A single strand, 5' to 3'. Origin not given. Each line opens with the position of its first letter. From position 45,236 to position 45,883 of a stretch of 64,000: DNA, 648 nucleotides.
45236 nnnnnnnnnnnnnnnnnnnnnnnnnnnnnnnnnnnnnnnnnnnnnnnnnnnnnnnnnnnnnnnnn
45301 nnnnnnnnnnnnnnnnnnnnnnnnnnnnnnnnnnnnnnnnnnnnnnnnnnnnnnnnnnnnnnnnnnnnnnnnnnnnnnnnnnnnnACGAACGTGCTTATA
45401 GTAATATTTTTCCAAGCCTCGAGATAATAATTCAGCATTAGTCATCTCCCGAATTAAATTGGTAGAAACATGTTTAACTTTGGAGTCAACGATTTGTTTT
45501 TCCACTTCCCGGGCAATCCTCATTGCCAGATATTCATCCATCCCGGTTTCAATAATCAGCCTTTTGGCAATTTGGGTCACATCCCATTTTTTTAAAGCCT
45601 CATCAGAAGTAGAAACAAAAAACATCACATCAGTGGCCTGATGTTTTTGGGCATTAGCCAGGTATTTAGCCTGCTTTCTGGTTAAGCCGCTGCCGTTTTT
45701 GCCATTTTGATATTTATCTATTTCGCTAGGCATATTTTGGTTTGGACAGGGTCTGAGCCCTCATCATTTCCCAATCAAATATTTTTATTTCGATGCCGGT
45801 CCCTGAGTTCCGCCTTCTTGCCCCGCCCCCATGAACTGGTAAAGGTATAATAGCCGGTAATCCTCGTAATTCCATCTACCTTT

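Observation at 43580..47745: Tandem class III ribonucleotide reductase paralogs, one with and one without an ATP-cone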

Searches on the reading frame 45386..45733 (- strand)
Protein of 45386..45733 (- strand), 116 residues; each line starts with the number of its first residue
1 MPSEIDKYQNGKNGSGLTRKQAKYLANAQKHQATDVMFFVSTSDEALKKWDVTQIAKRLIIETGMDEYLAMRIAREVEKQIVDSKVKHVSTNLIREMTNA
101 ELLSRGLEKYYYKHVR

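Call 54: search_solved_structures(query=A2, max_evalue=10, show_alignments=5)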
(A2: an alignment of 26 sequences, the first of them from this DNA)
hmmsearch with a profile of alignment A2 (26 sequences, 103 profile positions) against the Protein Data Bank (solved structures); distinct sequences matched with E-value up to 10: 9.
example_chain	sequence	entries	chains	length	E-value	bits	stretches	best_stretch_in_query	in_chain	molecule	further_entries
7mwr_B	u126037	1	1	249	0.12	15.8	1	41-84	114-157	LHD101B4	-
8cwy_A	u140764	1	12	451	0.15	15.5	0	40-85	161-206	T32-15-1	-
5cwb_A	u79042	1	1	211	0.21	15.1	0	41-85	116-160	Designed helical repeat protein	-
8cws_A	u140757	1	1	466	0.3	14.6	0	40-85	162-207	F4132-2 Chain A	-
28ye_G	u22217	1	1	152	1.5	12.4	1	39-77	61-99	Ribosome silencing factor S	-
4g7h_F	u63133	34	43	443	2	11.9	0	59-90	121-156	RNA polymerase sigma factor | DNA directed RNA polymerase sigma factor A | RNA polymerase sigma factor SigA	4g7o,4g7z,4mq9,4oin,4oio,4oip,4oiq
5x21_F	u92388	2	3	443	2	11.9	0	59-90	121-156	RNA polymerase sigma factor SigA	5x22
9ujk_F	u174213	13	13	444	4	11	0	59-90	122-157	RNA polymerase sigma factor SigA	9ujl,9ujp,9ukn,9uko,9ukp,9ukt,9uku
9fo6_F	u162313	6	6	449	4.8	10.7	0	59-90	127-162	RNA polymerase sigma factor SigA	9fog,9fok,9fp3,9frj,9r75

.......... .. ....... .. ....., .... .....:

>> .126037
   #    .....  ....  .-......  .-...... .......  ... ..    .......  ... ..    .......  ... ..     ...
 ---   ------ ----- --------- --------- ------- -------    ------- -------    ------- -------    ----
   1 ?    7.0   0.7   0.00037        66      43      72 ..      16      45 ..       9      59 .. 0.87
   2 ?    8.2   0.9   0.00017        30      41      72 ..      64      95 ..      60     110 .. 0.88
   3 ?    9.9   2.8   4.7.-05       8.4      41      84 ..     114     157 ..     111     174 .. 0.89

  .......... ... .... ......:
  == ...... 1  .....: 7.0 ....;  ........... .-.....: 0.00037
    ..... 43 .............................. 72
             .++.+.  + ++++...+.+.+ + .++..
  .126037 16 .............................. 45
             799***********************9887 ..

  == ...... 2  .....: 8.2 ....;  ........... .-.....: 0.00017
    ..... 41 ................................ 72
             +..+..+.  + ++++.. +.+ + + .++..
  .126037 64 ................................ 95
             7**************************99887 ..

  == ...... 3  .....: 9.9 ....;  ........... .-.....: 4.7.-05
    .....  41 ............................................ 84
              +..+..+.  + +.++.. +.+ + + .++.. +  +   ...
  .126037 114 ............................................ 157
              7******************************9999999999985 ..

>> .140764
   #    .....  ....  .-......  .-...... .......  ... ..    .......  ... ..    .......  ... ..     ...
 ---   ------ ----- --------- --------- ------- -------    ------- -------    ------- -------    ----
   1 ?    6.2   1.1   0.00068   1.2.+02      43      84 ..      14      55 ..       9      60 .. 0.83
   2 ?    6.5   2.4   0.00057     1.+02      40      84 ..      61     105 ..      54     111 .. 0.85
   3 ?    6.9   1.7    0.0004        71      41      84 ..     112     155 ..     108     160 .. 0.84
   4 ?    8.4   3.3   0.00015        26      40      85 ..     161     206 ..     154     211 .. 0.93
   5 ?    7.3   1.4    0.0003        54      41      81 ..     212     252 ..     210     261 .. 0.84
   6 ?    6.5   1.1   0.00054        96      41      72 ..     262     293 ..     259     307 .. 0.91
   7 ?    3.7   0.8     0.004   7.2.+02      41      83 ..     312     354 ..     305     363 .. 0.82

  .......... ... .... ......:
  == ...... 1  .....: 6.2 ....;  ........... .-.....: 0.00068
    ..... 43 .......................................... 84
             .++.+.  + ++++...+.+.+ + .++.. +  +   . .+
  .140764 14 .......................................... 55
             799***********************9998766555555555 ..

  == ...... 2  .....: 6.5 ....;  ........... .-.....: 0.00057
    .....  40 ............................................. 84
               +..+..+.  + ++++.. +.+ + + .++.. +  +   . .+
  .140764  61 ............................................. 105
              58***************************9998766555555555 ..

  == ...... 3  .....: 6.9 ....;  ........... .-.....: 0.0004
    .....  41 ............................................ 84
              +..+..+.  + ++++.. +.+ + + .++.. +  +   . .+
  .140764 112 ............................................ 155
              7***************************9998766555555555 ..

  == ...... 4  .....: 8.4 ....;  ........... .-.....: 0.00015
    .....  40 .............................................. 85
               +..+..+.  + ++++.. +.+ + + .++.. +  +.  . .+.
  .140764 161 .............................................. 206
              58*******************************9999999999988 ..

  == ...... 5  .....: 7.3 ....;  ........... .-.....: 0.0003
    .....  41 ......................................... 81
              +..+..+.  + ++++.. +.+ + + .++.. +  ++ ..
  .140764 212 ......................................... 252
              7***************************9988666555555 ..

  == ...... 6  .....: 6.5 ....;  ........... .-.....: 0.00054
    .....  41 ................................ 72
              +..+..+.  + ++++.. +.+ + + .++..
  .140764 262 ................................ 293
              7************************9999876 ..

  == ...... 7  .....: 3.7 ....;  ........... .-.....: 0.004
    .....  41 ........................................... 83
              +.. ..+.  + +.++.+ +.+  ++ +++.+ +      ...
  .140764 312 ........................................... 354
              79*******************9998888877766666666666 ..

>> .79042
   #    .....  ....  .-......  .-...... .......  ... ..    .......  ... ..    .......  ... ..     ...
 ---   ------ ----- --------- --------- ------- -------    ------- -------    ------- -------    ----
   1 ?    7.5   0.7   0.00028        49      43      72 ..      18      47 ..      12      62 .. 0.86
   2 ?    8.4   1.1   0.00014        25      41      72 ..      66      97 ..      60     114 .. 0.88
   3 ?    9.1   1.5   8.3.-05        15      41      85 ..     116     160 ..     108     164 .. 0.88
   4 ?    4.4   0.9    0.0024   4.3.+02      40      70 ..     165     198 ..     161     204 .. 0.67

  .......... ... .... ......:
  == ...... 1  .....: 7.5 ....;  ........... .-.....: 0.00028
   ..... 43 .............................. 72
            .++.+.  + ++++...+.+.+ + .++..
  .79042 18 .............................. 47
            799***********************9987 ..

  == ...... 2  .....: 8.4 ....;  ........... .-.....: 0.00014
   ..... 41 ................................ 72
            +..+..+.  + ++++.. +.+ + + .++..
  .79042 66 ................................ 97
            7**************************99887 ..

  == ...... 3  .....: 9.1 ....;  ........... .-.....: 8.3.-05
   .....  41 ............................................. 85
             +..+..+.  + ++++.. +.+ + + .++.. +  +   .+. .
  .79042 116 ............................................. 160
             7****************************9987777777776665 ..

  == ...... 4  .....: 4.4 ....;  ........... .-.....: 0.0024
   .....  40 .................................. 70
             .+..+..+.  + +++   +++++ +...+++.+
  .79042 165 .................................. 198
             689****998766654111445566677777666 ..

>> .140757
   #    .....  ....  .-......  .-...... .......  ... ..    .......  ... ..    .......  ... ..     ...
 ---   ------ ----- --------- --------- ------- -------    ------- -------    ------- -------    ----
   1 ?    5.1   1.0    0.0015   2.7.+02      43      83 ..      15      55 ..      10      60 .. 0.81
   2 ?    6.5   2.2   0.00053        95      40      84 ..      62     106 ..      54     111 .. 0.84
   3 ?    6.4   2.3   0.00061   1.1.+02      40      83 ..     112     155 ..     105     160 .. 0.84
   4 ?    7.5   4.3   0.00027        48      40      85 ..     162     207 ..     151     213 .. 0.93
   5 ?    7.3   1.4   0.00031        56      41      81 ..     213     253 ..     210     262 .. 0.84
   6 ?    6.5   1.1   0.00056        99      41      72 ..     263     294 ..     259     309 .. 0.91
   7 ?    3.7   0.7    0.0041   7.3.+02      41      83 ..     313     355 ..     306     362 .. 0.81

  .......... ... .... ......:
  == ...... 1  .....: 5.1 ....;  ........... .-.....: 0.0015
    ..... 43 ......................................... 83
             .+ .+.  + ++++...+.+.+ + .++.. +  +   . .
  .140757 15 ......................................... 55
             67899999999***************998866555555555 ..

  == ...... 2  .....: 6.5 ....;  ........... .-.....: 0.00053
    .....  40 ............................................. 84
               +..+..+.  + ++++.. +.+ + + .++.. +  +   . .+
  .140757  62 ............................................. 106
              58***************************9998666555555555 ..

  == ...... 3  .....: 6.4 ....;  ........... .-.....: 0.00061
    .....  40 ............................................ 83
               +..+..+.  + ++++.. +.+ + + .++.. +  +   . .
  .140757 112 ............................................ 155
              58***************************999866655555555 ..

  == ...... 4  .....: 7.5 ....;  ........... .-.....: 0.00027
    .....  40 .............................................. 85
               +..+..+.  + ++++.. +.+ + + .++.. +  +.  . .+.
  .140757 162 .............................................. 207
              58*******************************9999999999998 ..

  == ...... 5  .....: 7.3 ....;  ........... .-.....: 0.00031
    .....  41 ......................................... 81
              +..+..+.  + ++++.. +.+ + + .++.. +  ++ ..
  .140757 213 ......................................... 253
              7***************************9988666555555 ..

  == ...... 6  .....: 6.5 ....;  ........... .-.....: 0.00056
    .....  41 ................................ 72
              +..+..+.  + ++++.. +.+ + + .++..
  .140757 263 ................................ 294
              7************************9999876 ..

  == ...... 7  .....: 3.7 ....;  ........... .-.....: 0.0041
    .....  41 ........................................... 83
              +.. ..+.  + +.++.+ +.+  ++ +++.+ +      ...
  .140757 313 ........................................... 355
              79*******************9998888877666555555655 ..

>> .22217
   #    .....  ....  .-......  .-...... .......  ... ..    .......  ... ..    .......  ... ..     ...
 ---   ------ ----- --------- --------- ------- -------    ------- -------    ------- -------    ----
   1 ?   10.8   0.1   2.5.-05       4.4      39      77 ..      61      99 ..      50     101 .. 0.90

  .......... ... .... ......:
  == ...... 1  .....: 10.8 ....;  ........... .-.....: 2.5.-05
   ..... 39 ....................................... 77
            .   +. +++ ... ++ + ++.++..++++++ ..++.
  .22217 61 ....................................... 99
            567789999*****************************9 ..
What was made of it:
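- Tried and rejected: It hit only designed helical repeats at E > 0.1 (call 54).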

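Call 55: search_protein_families(library=pfam, alignment_id=A2, max_evalue=0.1)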
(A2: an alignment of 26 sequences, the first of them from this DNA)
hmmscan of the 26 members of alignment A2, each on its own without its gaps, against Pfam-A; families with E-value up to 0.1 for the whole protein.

A. member 1, seq(116 aa): 4 families
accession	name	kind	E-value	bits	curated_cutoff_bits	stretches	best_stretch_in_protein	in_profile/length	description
PF03477.21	ATP-cone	-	5.5e-05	24.1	25.8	1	40-111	3-72/88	ATP cone domain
PF17127.10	DUF5106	-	0.024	15.5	28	1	51-113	49-109/151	Domain of unknown function (DUF5106)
PF25224.1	DUF7842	-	0.067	14.4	27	1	20-87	13-78/96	Domain of unknown function (DUF7842)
PF13156.12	Mrr_cat_2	-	0.074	13.4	22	1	21-98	48-111/127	Restriction endonuclease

B. families by the number of members that match (of 26 scanned): 14 families
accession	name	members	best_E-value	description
PF03477.21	ATP-cone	25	3.1e-08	ATP cone domain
PF08766.16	DEK_C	3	0.022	DEK C terminal domain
PF09744.14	RH1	2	0.013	RILP homology 1 domain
PF13156.12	Mrr_cat_2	2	0.062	Restriction endonuclease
PF23437.1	DUF7122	1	0.011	Family of unknown function (DUF7122)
PF19879.4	DUF6352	1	0.02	Family of unknown function (DUF6352)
PF17127.10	DUF5106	1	0.024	Domain of unknown function (DUF5106)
PF03113.19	RSV_NS2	1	0.038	Respiratory synctial virus non-structural protein NS2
PF25224.1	DUF7842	1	0.067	Domain of unknown function (DUF7842)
PF21188.2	BRR2_plug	1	0.068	Pre-mRNA-splicing helicase BRR2 plug domain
PF25163.1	UBA_RNF31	1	0.069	E3 ubiquitin-protein ligase RNF31, UBA domain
PF24348.1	DUF7508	1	0.072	Domain of unknown function (DUF7508)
PF04461.18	DUF520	1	0.077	Protein of unknown function (DUF520)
PF09496.15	CENP-O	1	0.095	Cenp-O kinetochore centromere component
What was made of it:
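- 45392..45637 (-): A residues 33-114, the ATP-cone-like domain. The fold is retained. By manual alignment, the canonical basic nucleotide-binding residues are replaced. Of 26 family N-termini, 25 hit the model (call 55).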

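Call 66: predict_structure(alignment_id=A2)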
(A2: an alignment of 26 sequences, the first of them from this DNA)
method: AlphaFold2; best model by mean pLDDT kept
length: 116 residues; sequences in the alignment: 26
mean_pLDDT: 75.7   pTM: 0.55
mean pLDDT of the five models: 75.7, 74.3, 73.1, 72.7, 72.3
residues with pLDDT >= 90: 55; 70-90: 12; 50-70: 24; < 50: 25
segments of 3 or more residues with pLDDT < 50: 10-16, 32-47
pLDDT, mean of each block of 10 residues (from residue 1): 52 51 63 44 50 94 96 96 87 93 97 89
secondary structure, 60 per line:
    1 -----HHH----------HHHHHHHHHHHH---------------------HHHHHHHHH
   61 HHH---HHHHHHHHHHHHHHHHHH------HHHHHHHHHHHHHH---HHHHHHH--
elements in order: H19-30 H52-63 H67-84 H91-104 H108-114
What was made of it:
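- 45392..45637 (-): In the AF2 model the helices at residues 52-114 are mostly above pLDDT 90 (block means 87-97), but the hairpin at 32-47 is below 50 (call 66).
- On ATP-cone domain (PF03477), tested on the N-terminus of A: In the AF2 model the helices at 52-114 are mostly above pLDDT 90 (block means 87-97; call 66).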

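Call 69: fold_search(model_id=the predicted structure, library=pdb)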
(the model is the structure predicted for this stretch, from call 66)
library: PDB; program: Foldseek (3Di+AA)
matches with E <= 10: 95; with E <= 0.001: 0
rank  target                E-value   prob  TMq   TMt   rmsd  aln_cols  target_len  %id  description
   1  9a6n_B                9.1e-02  1.00  0.48  0.38   2.0        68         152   16  Integrative model of SOJ-NRDR by crosslinking MS and deep learning (released 2024-09-18)
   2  5olk_D                3.5e-01  1.00  0.52  0.16   1.7        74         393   12  Crystal structure of the ATP-cone-containing NrdB from Leeuwenhoekiella blandensis (released 2018-01-10)
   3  5olk_A                3.7e-01  1.00  0.52  0.16   1.7        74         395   11  Crystal structure of the ATP-cone-containing NrdB from Leeuwenhoekiella blandensis (released 2018-01-10)
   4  5olk_C                4.1e-01  1.00  0.51  0.16   1.9        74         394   11  Crystal structure of the ATP-cone-containing NrdB from Leeuwenhoekiella blandensis (released 2018-01-10)
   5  9dau_A                5.5e-01  0.99  0.52  0.09   1.9        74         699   16  S. thermophilus class III ribonucleotide reductase with dATP and TTP (released 2025-12-17)
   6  9fxk_F                6.5e-01  0.97  0.45  0.36   2.3        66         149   11  Transcription repressor NrdR from E. coli, AMPPNP/ATP-bound state (released 2025-03-19)
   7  9fvr_B                7.7e-01  0.98  0.48  0.38   2.1        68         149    7  Transcription repressor NrdR from E. coli, ATP/dATP-bound state, SeMet protein (released 2025-03-19)
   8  9qh8_A                7.7e-01  0.44  0.31  0.16   8.4        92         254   13  reduced NorQ-NorD VWA domain complex from Paracoccus denitrificans (released 2026-03-25)
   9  5olk_B                8.1e-01  0.99  0.52  0.16   1.9        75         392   11  Crystal structure of the ATP-cone-containing NrdB from Leeuwenhoekiella blandensis (released 2018-01-10)
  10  9fxk_G                9.1e-01  0.96  0.46  0.37   2.3        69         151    9  Transcription repressor NrdR from E. coli, AMPPNP/ATP-bound state (released 2025-03-19)
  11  9qh8_F                9.1e-01  0.54  0.33  0.17   5.9        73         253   20  reduced NorQ-NorD VWA domain complex from Paracoccus denitrificans (released 2026-03-25)
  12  9fvr_A                9.6e-01  0.96  0.47  0.37   2.5        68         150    7  Transcription repressor NrdR from E. coli, ATP/dATP-bound state, SeMet protein (released 2025-03-19)
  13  9fxk_A                1.0e+00  0.95  0.46  0.37   2.3        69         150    9  Transcription repressor NrdR from E. coli, AMPPNP/ATP-bound state (released 2025-03-19)
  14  9d3x_B                1.2e+00  0.90  0.45  0.08   2.7        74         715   19  Crystal structure of S. thermophilus class III ribonucleotide reductase bound to dATP (released 2025-12-17)
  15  9qh4_A                1.2e+00  0.51  0.32  0.17   4.9        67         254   22  NorQ hexamer from Paracoccus denitrificans (released 2026-03-25)
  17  9dau_B                1.3e+00  0.96  0.50  0.09   2.3        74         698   18  S. thermophilus class III ribonucleotide reductase with dATP and TTP (released 2025-12-17)
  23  5im3_A                1.4e+00  0.92  0.47  0.07   3.4        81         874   10  Crystal structure of the class I ribonucleotide reductase from Pseudomonas aeruginosa in complex with dATP (released 2016-05-04)
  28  8p23_A                2.0e+00  0.72  0.43  0.08   2.7        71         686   15  Cryo-EM structure of the anaerobic ribonucleotide reductase from Prevotella copri in its dimeric, ATP/CTP-bound state (released 2023-08-30)
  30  5im3_B                2.4e+00  0.84  0.48  0.07   3.5        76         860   12  Crystal structure of the class I ribonucleotide reductase from Pseudomonas aeruginosa in complex with dATP (released 2016-05-04)
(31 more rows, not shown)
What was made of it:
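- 45392..45637 (-): The best Foldseek PDB hits are mostly ATP-cones (NrdR, NrdB 5olk, S. thermophilus and P. copri NrdD), with probability about 1, E = 0.09-2 and rmsd about 2 A over about 70 columns (call 69).
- On ATP-cone domain (PF03477), tested on the N-terminus of A: The best Foldseek hits are mostly ATP-cones (NrdR, NrdB 5olk, NrdD 9dau and 8p23, NrdA 5im3), with probability 0.9-1.0 and rmsd 1.7-2.7 A. The E-values are weak (0.09-2) (call 69).
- Closest known: ATP-cone-containing NrdD of Prevotella copri. Same: The predicted N-domain of A superposes on these cones (call 69).
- Checked: Its predicted fold does match ATP-cones (calls 66, 69).
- A has the ATP-cone fold (calls 55, 66, 69).
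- Tried and rejected: A fold comparison was needed instead (call 69).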
